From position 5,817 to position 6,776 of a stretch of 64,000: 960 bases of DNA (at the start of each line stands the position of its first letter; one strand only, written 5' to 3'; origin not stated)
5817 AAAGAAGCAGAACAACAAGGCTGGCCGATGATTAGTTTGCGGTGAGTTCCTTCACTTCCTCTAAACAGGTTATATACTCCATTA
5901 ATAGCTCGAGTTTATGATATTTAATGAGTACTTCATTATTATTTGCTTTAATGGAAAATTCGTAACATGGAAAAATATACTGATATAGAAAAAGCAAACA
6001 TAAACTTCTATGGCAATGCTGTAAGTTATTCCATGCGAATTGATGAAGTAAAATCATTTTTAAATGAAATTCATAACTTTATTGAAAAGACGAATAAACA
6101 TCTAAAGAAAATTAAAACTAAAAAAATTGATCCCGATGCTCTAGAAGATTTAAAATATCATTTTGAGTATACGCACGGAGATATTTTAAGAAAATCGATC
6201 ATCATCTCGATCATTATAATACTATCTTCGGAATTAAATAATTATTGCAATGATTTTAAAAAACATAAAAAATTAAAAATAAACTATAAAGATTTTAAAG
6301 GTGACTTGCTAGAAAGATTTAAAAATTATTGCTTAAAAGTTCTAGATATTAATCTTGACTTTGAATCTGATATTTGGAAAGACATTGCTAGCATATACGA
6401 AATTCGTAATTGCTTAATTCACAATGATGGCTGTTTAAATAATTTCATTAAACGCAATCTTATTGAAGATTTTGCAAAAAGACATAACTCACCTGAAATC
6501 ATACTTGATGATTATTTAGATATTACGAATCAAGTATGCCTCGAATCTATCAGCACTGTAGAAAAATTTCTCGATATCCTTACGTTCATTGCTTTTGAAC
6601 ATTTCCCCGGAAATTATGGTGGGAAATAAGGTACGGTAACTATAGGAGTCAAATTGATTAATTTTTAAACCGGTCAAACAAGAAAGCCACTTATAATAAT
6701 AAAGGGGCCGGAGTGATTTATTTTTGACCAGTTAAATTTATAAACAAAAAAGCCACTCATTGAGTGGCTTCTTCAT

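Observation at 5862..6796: AT-rich single-gene islet encoding an R-x4-H (HEPN-like) protein between a HAD hydrolase gene and mdh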

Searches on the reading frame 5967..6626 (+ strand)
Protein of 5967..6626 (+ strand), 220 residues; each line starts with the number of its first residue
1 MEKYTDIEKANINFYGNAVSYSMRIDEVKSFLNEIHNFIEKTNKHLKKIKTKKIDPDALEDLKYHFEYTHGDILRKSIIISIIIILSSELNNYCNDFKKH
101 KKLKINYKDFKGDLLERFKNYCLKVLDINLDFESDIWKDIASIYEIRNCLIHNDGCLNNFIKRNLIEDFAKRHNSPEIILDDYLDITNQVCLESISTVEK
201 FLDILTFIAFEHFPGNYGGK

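Call 4: search_protein_families(library=pfam, proteins=[window:5967-6626:+], max_evalue=10)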
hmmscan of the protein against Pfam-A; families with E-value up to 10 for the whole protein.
window:5967-6626:+ (220 aa): 1 family
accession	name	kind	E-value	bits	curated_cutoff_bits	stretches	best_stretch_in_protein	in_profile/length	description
PF12001.13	DUF3496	-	0.043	14.7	23.3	1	101-150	16-65/109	Domain of unknown function (DUF3496)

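Call 5: search_protein_families(library=padloc, proteins=[window:5967-6626:+], max_evalue=10)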
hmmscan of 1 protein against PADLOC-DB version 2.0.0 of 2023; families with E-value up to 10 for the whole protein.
window:5967-6626:+ (220 aa): 1 family
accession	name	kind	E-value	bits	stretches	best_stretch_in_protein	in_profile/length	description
PDLC03820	RTasHEPN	-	0.00046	18.3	1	126-163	64-100/148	DRT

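Call 6: search_protein_families(library=ncbifam, proteins=[window:5967-6626:+], max_evalue=10)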
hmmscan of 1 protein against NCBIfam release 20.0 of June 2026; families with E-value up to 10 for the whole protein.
window:5967-6626:+ (220 aa): 0 families

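Call 7: search_protein_families(library=phrogs, proteins=[window:5967-6626:+], max_evalue=10)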
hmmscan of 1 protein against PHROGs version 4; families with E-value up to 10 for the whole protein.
window:5967-6626:+ (220 aa): 1 family
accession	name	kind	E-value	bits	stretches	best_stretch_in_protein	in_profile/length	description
phrog_9497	-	unknown function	1.1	10.7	1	12-53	45-82/87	-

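Call 8: find_homologous_proteins(query=window:5967-6626:+, max_evalue=0.001)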
Query window:5967-6626:+ (220 aa): 18 proteins with E <= 0.001 among 908 candidates.
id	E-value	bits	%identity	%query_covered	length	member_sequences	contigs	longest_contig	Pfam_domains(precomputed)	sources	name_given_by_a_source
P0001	1.1e-140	485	100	100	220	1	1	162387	-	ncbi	-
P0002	4.9e-76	273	58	96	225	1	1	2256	-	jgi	jgi:hypothetical protein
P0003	4.1e-72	261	56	96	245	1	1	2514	-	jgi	jgi:hypothetical protein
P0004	9.2e-72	259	55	96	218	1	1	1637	-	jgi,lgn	jgi:hypothetical protein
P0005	9.5e-72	259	53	99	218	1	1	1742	-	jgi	jgi:hypothetical protein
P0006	4.8e-67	244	51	99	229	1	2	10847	-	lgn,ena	-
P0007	5.5e-67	244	54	97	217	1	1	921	-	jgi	jgi:hypothetical protein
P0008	7.5e-67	243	52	97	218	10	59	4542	-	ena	-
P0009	3.5e-66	241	52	99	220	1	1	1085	-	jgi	jgi:hypothetical protein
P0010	6.5e-65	237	52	97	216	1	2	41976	-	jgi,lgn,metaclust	jgi:hypothetical protein|metaclust:\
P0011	1.1e-63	233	51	97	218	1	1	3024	-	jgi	-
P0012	3.9e-61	225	50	98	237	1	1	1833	-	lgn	-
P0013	5.4e-60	221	50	97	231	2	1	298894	-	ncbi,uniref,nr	ncbi:hypothetical protein J2786_003609 [Chryseobacterium vietnamense]|uniref:Uncharacterized protein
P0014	3.8e-59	218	47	98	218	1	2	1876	-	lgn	-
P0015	4.7e-55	205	46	97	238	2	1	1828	-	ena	-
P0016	5.8e-53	198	44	99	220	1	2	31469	-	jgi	jgi:hypothetical protein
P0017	2.8e-49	186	52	70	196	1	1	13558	-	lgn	-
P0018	6.7e-32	129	35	95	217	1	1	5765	-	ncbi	-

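Call 9: search_solved_structures(query=window:5967-6626:+, max_evalue=10, show_alignments=2)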
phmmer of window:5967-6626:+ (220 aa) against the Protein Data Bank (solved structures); distinct sequences matched with E-value up to 10: 7.
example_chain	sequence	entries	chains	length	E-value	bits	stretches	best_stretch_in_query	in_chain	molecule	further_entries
4ldc_A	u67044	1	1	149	0.062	16.4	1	38-107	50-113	Double C2-like domain-containing protein beta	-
6gnx_B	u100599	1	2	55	0.12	15.4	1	16-60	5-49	Telomere repeats-binding bouquet formation protein 2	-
9ycf_G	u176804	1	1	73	0.34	14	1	129-179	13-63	cb13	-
6gny_B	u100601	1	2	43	0.39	13.8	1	17-46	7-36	Telomere repeats-binding bouquet formation protein 2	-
1qoy_A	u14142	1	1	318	0.58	13.2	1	24-101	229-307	HEMOLYSIN E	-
2wcd_A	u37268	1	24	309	0.92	12.6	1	24-101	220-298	HEMOLYSIN E, CHROMOSOMAL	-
6j08_D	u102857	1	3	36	1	12.4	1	23-47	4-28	Telomere repeats-binding bouquet formation protein 2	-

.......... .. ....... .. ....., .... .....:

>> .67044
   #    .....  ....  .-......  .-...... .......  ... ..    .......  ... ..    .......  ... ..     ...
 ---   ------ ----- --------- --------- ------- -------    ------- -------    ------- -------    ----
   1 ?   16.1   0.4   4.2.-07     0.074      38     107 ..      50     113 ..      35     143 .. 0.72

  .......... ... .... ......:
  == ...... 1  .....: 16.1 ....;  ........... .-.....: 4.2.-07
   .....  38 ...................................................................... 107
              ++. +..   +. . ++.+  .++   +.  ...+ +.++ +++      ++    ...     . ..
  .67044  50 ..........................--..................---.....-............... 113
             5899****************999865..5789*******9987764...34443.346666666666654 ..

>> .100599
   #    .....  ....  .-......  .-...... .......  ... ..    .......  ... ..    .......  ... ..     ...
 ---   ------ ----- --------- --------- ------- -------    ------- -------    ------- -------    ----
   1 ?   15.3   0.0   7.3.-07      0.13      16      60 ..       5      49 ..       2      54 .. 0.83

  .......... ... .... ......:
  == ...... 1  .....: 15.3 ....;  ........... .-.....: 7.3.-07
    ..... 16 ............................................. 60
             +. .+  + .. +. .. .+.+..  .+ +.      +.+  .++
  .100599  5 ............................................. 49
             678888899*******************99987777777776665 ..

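Call 13: find_encoding_contigs(protein=P0001, flank=10000, max_places=3)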
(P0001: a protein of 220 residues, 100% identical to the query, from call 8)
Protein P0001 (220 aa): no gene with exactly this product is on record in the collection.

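Call 14: find_encoding_contigs(protein=P0013, flank=8000, max_places=2)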
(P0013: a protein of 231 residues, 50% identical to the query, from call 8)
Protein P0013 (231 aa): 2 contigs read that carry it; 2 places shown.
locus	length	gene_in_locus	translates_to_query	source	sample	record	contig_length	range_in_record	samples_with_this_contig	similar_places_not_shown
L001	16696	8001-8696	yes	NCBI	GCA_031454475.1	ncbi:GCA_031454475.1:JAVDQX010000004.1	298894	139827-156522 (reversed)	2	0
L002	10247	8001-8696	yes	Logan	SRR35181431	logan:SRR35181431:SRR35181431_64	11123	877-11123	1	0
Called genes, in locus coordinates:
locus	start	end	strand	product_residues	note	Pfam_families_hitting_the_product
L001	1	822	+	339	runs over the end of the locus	-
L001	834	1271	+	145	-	-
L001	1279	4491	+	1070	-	PF13191:AAA_16 (weak), PF20720:nSTAND3 (weak), PF13401:AAA_22 (faint), PF07719:TPR_2 (faint), PF13181:TPR_8 (faint), PF13374:TPR_10 (faint), PF17874:TPR_MalT, PF13424:TPR_12 (weak)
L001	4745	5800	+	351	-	PF14279:HNH_5 (weak)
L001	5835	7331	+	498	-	PF13289:SIR2_2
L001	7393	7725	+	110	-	-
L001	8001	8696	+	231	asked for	-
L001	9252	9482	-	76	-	-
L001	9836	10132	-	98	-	-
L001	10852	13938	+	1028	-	PF13715:CarbopepD_reg_2 (faint), PF07715:Plug, PF00593:TonB_dep_Rec_b-barrel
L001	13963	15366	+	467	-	PF14322:SusD-like_3, PF07980:SusD_RagB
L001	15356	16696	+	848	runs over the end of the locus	PF02129:Peptidase_S15 (faint), PF01738:DLH (faint), PF00326:Peptidase_S9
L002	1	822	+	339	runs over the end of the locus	-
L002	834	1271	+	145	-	-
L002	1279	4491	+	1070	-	PF13191:AAA_16 (weak), PF20720:nSTAND3 (weak), PF13401:AAA_22 (faint), PF07719:TPR_2 (faint), PF13181:TPR_8 (faint), PF13374:TPR_10 (faint), PF17874:TPR_MalT, PF13424:TPR_12 (weak)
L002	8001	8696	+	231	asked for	-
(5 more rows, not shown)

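Call 15: find_encoding_contigs(protein=P0010, flank=8000, max_places=2)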
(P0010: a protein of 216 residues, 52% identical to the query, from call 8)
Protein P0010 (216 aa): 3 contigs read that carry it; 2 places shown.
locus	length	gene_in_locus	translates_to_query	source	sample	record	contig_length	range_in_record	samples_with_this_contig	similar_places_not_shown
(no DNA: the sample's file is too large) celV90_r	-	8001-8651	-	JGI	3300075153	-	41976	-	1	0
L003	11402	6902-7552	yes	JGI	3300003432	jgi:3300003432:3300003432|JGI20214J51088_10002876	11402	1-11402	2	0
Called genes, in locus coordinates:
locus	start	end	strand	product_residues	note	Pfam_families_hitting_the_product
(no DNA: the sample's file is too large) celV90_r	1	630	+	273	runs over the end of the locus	-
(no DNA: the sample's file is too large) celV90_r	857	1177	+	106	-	-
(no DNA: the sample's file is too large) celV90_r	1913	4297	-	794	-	PF01443:Viral_helicase1 (faint), PF13086:AAA_11, PF13245:AAA_19 (faint), PF13086:AAA_11 (weak), PF13087:AAA_12, PF13538:UvrD_C_2 (faint)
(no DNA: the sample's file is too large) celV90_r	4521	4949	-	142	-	-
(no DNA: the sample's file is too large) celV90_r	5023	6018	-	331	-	PF01939:NucS_C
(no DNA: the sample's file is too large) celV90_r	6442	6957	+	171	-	-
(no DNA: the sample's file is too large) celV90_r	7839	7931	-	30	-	-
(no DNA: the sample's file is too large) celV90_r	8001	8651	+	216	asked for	-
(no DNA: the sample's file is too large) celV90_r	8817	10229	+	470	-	-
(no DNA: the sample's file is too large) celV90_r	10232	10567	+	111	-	-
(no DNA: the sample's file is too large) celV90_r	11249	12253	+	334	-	-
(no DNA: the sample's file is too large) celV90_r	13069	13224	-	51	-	-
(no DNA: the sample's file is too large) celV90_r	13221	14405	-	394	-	PF14082:SduA_C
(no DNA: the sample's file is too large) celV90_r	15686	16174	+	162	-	-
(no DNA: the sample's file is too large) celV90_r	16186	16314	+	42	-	-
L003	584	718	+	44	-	-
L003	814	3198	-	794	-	PF01443:Viral_helicase1 (faint), PF13086:AAA_11, PF13245:AAA_19 (faint), PF13086:AAA_11 (weak), PF13087:AAA_12, PF13538:UvrD_C_2 (faint)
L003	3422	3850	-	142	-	-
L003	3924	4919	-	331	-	PF01939:NucS_C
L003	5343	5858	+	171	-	-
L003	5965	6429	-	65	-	-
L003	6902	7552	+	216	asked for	-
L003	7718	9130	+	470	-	-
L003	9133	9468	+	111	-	-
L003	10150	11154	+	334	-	-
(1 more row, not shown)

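Call 16: find_encoding_contigs(protein=P0016, flank=8000, max_places=2)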
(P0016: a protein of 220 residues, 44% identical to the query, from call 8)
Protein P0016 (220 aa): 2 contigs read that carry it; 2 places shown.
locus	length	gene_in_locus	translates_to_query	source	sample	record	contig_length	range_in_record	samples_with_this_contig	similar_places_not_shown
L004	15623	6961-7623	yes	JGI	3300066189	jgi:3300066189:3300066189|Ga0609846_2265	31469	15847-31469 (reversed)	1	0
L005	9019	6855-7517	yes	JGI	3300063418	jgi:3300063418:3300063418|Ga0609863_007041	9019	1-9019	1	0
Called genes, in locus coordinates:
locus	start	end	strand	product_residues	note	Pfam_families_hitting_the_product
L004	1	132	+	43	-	?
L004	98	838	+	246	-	PF00211:Guanylate_cyc (weak)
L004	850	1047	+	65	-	-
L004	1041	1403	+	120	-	PF18967:PycTM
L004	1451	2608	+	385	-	-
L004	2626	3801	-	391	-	PF00817:IMS, PF21999:IMS_HHH_1 (weak), PF11799:IMS_C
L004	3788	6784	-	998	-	PF02811:PHP, PF07733:DNA_pol3_alpha, PF17657:DNA_pol3_finger, PF14579:HHH_6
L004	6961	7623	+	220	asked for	-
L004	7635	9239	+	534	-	PF02463:SMC_N, PF13175:AAA_15, PF13476:AAA_23, PF13175:AAA_15, PF13304:AAA_21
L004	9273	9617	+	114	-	-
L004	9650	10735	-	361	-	PF14022:DUF4238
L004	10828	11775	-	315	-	PF18928:DUF5677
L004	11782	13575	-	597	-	-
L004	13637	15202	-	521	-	-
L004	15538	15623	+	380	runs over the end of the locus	PF04773:FecR, PF16344:FecR_C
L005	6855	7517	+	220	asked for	-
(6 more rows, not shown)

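Call 18: predict_structure(alignment_id=A1)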
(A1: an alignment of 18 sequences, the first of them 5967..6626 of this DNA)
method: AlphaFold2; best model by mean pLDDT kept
length: 220 residues; sequences in the alignment: 18
mean_pLDDT: 89.8   pTM: 0.87
mean pLDDT of the five models: 89.8, 89.6, 89.3, 88.6, 88.4
residues with pLDDT >= 90: 156; 70-90: 53; 50-70: 10; < 50: 1
segments of 3 or more residues with pLDDT < 50: none
pLDDT, mean of each block of 10 residues (from residue 1): 86 96 97 87 74 69 73 91 98 96 94 95 90 96 97 93 95 88 91 97 96 78
secondary structure, 60 per line:
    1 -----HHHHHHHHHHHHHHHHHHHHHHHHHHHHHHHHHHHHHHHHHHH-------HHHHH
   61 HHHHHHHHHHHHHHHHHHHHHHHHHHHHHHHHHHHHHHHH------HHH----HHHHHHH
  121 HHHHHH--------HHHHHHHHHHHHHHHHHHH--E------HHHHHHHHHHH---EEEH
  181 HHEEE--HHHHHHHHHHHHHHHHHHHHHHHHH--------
elements in order: H6-48 H56-100 H114-126 H135-153 H163-173 E177-179 E183-185 H188-212

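Call 22: search_protein_families(library=pfam, alignment_id=A1, max_evalue=1)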
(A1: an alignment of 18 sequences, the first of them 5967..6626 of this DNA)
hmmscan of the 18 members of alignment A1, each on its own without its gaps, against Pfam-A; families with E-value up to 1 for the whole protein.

A. member 1, window:5967-6626:+ (220 aa): 1 family
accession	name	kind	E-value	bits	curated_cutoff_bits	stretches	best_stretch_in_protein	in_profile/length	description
PF12001.13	DUF3496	-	0.043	14.7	23.3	0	101-150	16-65/109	Domain of unknown function (DUF3496)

B. families by the number of members that match (of 18 scanned): 5 families
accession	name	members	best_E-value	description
PF14860.11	DrrA_P4M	7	0.036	DrrA phosphatidylinositol 4-phosphate binding domain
PF13102.12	Phage_int_SAM_5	2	0.19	Phage integrase SAM-like domain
PF14080.11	DUF4261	1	0.029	Domain of unknown function (DUF4261)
PF12001.13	DUF3496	1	0.043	Domain of unknown function (DUF3496)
PF18446.7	DUF5611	1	0.14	Domain of unknown function (DUF5611)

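Call 23: search_protein_families(library=padloc, alignment_id=A1, max_evalue=1)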
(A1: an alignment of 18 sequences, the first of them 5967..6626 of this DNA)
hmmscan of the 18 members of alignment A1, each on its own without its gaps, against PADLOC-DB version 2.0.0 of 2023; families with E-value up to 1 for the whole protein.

A. member 1, window:5967-6626:+ (220 aa): 1 family
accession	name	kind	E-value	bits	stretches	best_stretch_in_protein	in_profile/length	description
PDLC03820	RTasHEPN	-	0.00046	18.3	1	126-163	64-100/148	DRT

B. families by the number of members that match (of 18 scanned): 2 families
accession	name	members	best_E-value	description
PDLC03820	RTasHEPN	18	5.1e-08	DRT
PDLC03836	DzbB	1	0.0006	-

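Call 25: fold_search(model_id=the predicted structure, library=pdb)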
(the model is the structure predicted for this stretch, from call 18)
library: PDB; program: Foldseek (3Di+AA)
matches with E <= 10: 404; with E <= 0.001: 0
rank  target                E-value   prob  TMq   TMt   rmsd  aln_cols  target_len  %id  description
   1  4tql_A                1.7e-01  0.41  0.26  0.25  28.1       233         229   16  Computationally designed three helix bundle (released 2014-10-15)
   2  4tql_B                2.1e-01  0.69  0.34  0.33  27.7       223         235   17  Computationally designed three helix bundle (released 2014-10-15)
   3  8gl3                  2.2e-01  0.94  0.40  0.45  11.6       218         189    9  De novo design of monomeric helical bundles for pH-controlled membrane lysis (released 2023-09-06)
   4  6nuq                  2.9e-01  0.80  0.34  0.17  12.3       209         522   11  Stat3 Core in complex with compound SI109 (released 2019-12-04)
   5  4uos                  3.0e-01  0.30  0.23  0.26  13.8       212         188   14  Thermodynamic hyperstability in parametrically designed helical bundles (released 2014-11-05)
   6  1bg1_A                3.3e-01  0.41  0.27  0.13  13.2       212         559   13  TRANSCRIPTION FACTOR STAT3B/DNA COMPLEX (released 1999-01-13)
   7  5m0i_A                3.5e-01  0.16  0.22  0.22  24.3       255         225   12  Crystal structure of the nuclear complex with She2p and the ASH1 mRNA E3-localization element (released 2017-01-18)
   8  7ae6_B                5.4e-01  0.75  0.34  0.45   7.3       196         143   12  Crystal structure of di-AMPylated HEPN(R102A) toxin (released 2020-12-30)
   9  6m6w_G                5.4e-01  0.60  0.28  0.41  10.0       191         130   10  Crystal structure the toxin-antitoxin MntA-HpeT mutant-Y104A (released 2020-09-30)
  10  9gwj_A                5.6e-01  0.33  0.30  0.32  12.1       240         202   10  Crystal structure of CINP-c1orf109 complex (released 2025-10-08)
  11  9vzx_B                5.6e-01  0.11  0.17  0.16  14.3       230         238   10  Cryo-EM structure of TasH-tigRNA-gap dsDNA complex (released 2026-03-11)
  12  7tvb                  6.2e-01  0.44  0.31  0.15  14.0       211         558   10  Stat5A Core in Complex with AK305 (released 2023-02-15)
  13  6bzd_B                6.5e-01  0.13  0.19  0.19  15.5       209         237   10  Structure of 14-3-3 gamma R57E mutant bound to GlcNAcylated peptide (released 2018-05-09)
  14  3cwg_A                6.8e-01  0.38  0.29  0.16  12.6       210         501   11  Unphosphorylated mouse STAT3 core fragment (released 2008-07-01)
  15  6byj_E                6.8e-01  0.15  0.21  0.20  15.9       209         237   14  Structure of human 14-3-3 gamma bound to O-GlcNAc peptide (released 2018-05-09)
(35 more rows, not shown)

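Call 26: search_protein_representatives(alignment_id=A1)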
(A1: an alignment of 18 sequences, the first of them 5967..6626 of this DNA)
Query: 18 sequences, 220 profile positions. Proteins with E-value up to 0.001 (for the whole library): 2642; up to 1e-10: 789; up to 1e-30: 50. The best 150 are listed.
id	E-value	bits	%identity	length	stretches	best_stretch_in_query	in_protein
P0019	4.8e-86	304.4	-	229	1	2-219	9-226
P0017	2.0e-78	279.4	-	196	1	1-179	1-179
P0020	1.7e-70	253.5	-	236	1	7-216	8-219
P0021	5.9e-65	235.4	-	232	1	1-217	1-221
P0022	2.5e-58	213.7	-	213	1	10-217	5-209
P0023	6.1e-54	199.4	-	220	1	8-218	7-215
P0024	1.3e-50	188.5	-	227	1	6-218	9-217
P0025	6.5e-50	186.2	-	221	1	5-214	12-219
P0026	3.7e-48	180.5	-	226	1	7-218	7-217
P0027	1.8e-46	174.9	-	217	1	1-216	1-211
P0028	4.5e-44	167.1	-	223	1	11-217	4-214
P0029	2.2e-43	164.9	-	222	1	21-210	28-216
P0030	2.4e-43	164.7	-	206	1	10-215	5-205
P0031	5.5e-43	163.6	-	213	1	13-215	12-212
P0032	2.4e-42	161.5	-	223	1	9-215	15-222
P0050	4.3e-36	141.0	-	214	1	10-215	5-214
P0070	3.8e-29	118.3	-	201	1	16-206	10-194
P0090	8.3e-25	104.1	-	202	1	8-210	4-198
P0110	4.1e-22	95.3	-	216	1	21-206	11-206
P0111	4.4e-22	95.2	-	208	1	8-217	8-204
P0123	7.8e-21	91.1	-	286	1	21-206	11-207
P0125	9.8e-21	90.8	-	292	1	24-205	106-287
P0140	9.5e-20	87.6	-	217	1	22-208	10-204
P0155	4.4e-19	85.4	-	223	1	24-211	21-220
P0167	8.5e-19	84.5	-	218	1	56-206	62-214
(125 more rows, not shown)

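Call 27: search_protein_families(library=pfam, proteins=[P0030, P0050, P0070, P0090, P0110, P0123, P0125, P0140, P0155, P0167], max_evalue=0.1)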
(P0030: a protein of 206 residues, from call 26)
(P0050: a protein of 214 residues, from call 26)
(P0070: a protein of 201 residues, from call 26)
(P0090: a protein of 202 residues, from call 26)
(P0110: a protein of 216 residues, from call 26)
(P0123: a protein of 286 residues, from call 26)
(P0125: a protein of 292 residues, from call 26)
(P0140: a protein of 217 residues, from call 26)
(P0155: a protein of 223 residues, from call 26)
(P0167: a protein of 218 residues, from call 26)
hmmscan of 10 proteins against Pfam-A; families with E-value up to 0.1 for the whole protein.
P0030 (206 aa): 1 family
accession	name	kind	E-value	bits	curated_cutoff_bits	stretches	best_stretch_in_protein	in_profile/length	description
PF03847.19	TFIID_20kDa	-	0.044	14.7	27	0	176-202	18-44/68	Transcription initiation factor TFIID subunit A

P0050 (214 aa): 0 families

P0070 (201 aa): 1 family
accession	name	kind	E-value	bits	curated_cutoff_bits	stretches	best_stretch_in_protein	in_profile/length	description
PF16752.10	TBCC_N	-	0.095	13.5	27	0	132-159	71-98/115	Tubulin-specific chaperone C N-terminal domain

P0090 (202 aa): 0 families

P0110 (216 aa): 3 families
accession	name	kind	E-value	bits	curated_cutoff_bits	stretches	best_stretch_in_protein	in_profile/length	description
PF18735.6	HEPN_RiboL-PSP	-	0.00015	22.2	28.4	0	67-111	23-68/191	RiboL-PSP-HEPN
PF18730.6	HEPN_Cthe2314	-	0.0042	17.6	27.1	1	138-205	110-173/174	Cthe_2314-like HEPN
PF09286.16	Pro-kuma_activ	-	0.045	14.5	23.5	0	48-100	22-74/143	Pro-kumamolisin, activation domain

P0123 (286 aa): 1 family
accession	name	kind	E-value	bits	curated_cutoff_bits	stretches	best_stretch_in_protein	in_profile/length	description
PF18735.6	HEPN_RiboL-PSP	-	0.0017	18.7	28.4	1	113-170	113-177/191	RiboL-PSP-HEPN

P0125 (292 aa): 7 families
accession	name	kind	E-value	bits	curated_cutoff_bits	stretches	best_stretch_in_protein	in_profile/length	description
PF12844.13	HTH_19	-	1.2e-07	32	30.2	1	9-68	4-62/64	Helix-turn-helix domain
PF01381.28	HTH_3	-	9.3e-07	29.2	23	1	9-64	1-55/55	Helix-turn-helix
PF07022.19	Phage_CI_repr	-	5.5e-05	23.9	22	1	16-71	10-64/65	Bacteriophage CI repressor helix-turn-helix domain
PF13443.12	HTH_26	-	7.5e-05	23.3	22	1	9-62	2-55/63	Cro/C1-type HTH DNA-binding domain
PF05043.19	Mga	-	0.039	15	21.1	0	11-53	24-65/87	Mga helix-turn-helix domain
PF04760.21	IF2_N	-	0.055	13.7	25.3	1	17-40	3-26/53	Translation initiation factor IF-2, N-terminal region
PF24852.1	DUF7726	-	0.077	13.6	26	0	4-39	9-44/73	Domain of unknown function (DUF7726)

P0140 (217 aa): 1 family
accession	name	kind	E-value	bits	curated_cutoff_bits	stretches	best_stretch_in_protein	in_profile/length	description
PF11905.13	DUF3425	-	0.066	13.7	27.1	0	131-189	32-99/128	Domain of unknown function (DUF3425)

P0155 (223 aa): 1 family
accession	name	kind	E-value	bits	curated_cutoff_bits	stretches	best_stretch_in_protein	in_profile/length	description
PF18735.6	HEPN_RiboL-PSP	-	0.039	14.3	28.4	0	132-183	126-179/191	RiboL-PSP-HEPN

P0167 (218 aa): 0 families
